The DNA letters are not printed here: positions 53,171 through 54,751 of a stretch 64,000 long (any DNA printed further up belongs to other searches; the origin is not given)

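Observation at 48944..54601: Candidate lipid (sphingolipid-like or aminolipid) biosynthesis cluster: UbiA prenyltransferase, ACP, alpha-oxoamine synthase, lipid-kinase-like, SDR, radical SAM/SPASM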

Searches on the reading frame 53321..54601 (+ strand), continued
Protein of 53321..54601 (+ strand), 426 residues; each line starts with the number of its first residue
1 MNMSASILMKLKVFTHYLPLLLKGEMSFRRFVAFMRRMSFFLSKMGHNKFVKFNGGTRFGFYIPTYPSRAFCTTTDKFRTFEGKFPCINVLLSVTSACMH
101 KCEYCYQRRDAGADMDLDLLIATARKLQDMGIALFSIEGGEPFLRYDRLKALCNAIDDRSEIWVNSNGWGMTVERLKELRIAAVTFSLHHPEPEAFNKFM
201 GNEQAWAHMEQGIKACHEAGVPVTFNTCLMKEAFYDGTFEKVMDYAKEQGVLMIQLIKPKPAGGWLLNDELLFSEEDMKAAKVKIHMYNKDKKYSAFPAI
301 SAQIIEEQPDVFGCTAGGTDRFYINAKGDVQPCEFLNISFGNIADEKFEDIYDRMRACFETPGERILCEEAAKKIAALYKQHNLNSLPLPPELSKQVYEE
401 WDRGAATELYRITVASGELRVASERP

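Call 57: fold_search(model_id=the predicted structure, library=pdb)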
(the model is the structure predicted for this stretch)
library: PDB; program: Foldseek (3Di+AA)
matches with E <= 10: 1739; with E <= 0.001: 142
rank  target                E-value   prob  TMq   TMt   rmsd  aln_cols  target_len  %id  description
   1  6efn                  7.3e-15  1.00  0.51  0.56   3.6       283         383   18  Structure of a RiPP maturase, SkfB (released 2018-10-24)
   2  5v1q_B                8.4e-14  1.00  0.51  0.50   5.2       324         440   17  Crystal structure of Streptococcus suis SuiB (released 2017-08-30)
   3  5v1t_A                3.3e-13  1.00  0.51  0.50   4.2       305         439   18  Crystal structure of Streptococcus suis SuiB bound to precursor peptide SuiA (released 2017-08-30)
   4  5v1s_A                6.8e-13  1.00  0.51  0.51   4.4       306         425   17  Crystal structure of Streptococcus suis SuiB bound to S-adenosylmethionine (released 2017-08-30)
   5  5v1s_B                3.0e-12  1.00  0.50  0.50   5.4       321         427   16  Crystal structure of Streptococcus suis SuiB bound to S-adenosylmethionine (released 2017-08-30)
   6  5v1q_A                3.4e-12  1.00  0.50  0.50   6.4       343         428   16  Crystal structure of Streptococcus suis SuiB (released 2017-08-30)
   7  7vob                  3.6e-12  1.00  0.49  0.62   7.6       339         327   16  The crystal structure of a Radical SAM Enzyme BlsE involved in the Biosynthesis of Blasticidin S (released 2022-05-04)
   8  9dfn                  4.9e-11  1.00  0.47  0.68   4.1       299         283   14  X-ray crystal structure of the second viperin-like enzyme from Trichoderma virens with bound CTP and SAM (released 2025-02-19)
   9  9dfu                  6.7e-11  1.00  0.49  0.71   4.0       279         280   14  X-ray crystal structure of the second Viperin-like enzyme from T. virens variant F40H with bound CTP and SAM (released 2025-02-19)
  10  2fb2_B                1.2e-10  1.00  0.51  0.64   6.1       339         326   17  Structure of the MoaA Arg17/266/268/Ala triple mutant (released 2006-05-09)
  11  9dfw_B                1.4e-10  1.00  0.44  0.62   4.0       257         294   12  X-ray crystal structure of an engineered Viperin-like enzyme from T. virens with bound CTP and SAM (released 2025-02-12)
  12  4k36_B                1.5e-10  1.00  0.50  0.58   9.4       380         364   17  His6 tagged anSMEcpe with bound AdoMet (released 2013-05-08)
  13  1tv7_A                1.7e-10  1.00  0.50  0.63   6.4       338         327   17  Structure of the S-adenosylmethionine dependent Enzyme MoaA (released 2004-08-31)
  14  4k39_A                2.8e-10  1.00  0.50  0.57   9.8       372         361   16  Native anSMEcpe with bound AdoMet and Cp18Cys peptide (released 2013-05-08)
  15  9dfw_A                3.1e-10  1.00  0.44  0.64   3.6       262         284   11  X-ray crystal structure of an engineered Viperin-like enzyme from T. virens with bound CTP and SAM (released 2025-02-12)
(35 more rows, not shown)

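Call 66: search_dna_similar(query=window:53321-54598:+, collection=plasmids, mode=protein, max_evalue=1e-20, max_rows=10)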
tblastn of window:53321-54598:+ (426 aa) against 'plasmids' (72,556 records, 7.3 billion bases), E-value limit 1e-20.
No match.
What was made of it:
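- Tried and rejected: No PLSDB hit (call 66).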
